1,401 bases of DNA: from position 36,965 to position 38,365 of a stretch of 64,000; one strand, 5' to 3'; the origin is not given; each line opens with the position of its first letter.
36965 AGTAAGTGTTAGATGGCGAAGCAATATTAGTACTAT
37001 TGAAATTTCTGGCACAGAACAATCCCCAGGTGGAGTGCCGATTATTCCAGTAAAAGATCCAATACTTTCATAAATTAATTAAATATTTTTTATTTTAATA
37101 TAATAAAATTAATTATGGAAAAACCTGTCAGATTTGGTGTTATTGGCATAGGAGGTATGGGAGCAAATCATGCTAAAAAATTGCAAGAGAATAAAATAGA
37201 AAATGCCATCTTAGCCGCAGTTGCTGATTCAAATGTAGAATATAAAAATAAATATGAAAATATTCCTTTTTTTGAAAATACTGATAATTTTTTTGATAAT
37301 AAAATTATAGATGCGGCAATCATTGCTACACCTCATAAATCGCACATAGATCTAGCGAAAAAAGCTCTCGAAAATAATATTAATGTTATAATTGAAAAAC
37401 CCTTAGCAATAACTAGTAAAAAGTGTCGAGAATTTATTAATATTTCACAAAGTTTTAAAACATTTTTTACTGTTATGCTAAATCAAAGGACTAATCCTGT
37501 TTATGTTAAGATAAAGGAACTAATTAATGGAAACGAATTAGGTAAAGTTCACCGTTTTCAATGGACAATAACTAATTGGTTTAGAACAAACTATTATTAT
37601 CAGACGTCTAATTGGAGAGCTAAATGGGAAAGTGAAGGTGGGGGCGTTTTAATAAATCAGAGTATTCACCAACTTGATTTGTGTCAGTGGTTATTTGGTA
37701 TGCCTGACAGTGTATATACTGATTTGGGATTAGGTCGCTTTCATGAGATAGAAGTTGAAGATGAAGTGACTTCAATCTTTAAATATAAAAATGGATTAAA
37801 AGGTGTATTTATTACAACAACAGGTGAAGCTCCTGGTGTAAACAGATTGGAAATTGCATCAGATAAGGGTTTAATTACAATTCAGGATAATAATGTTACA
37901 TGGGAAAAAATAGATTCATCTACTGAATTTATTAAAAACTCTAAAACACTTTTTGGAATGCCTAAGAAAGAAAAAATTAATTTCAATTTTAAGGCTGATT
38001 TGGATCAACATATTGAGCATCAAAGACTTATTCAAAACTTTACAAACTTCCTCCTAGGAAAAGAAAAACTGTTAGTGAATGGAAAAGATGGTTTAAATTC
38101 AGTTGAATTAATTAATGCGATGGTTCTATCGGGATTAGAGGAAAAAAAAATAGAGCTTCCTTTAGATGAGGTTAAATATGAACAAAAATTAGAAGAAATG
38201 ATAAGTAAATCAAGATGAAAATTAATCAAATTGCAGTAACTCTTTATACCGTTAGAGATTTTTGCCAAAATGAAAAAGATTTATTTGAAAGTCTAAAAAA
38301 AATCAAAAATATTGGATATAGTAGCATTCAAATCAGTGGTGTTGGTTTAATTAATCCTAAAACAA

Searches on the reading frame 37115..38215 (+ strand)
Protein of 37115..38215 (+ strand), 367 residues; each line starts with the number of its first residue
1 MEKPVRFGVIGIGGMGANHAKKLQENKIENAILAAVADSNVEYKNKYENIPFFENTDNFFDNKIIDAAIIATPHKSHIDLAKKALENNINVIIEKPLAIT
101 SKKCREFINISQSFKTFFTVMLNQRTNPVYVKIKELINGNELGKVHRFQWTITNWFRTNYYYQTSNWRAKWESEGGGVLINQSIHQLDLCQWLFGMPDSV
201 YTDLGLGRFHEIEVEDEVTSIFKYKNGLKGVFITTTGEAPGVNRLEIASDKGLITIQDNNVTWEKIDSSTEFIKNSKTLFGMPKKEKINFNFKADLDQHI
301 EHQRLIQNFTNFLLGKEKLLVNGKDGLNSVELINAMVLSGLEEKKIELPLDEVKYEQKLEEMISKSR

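Call 7: search_protein_families(library=ncbifam, proteins=[window:37115-38215:+], max_evalue=1e-8)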
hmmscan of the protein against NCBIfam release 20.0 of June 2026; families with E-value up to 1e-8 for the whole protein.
window:37115-38215:+ (367 aa): 9 families
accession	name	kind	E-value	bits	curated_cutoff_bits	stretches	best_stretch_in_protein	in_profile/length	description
TIGR04380.1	myo_inos_iolG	equivalog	1.9e-29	102.6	355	1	5-343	2-326/330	inositol 2-dehydrogenase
NF040723.1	UDP-GlcNAcDh_Arch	equivalog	3.3e-25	89.2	450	1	5-278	1-257/302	UDP-N-acetylglucosamine 3-dehydrogenase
NF008607.0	PRK11579.1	subfamily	1.5e-23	83.4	330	1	1-210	1-205/346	oxidoreductase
NF052479.1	LevoglcsnDh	equivalog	1.2e-15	57.1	650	1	42-200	51-208/386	levoglucosan dehydrogenase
NF007574.0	PRK10206.1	equivalog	1.3e-15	57.4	352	1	41-206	42-199/345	oxidoreductase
NF041392.1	XylDh_Gfo6_Halo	equivalog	1.5e-15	56.9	350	1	2-347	14-349/350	D-xylose 1-dehydrogenase Gfo6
NF052679.1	InsChiInosDhIolG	equivalog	3.9e-15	55.7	540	1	5-144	3-147/343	bifunctional inositol 2-dehydrogenase/D-chiro-inositol 1-dehydrogenase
NF058561.1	BT_2158_fam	equivalog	1.7e-12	46.7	750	1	9-149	40-181/487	glycoside 3-dehydrogenase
NF058563.1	BT_2159_fam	equivalog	1.3e-10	40.8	650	1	5-145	1-143/350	disaccharide 3-dehydrogenase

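Call 8: search_protein_families(library=pfam, proteins=[window:37115-38215:+], max_evalue=0.00001)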
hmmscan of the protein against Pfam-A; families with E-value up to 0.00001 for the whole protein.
window:37115-38215:+ (367 aa): 3 families
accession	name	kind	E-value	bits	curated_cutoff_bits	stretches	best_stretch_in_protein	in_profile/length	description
PF22725.1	GFO_IDH_MocA_C3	-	3.5e-27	95.3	27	1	130-254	1-123/124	GFO/IDH/MocA C-terminal domain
PF02894.22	GFO_IDH_MocA_C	-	3.1e-24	86.4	22.9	1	134-348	1-218/218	Oxidoreductase family, C-terminal alpha/beta domain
PF01408.29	GFO_IDH_MocA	-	1.3e-20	74.7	24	1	5-113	1-111/120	Oxidoreductase family, NAD-binding Rossmann fold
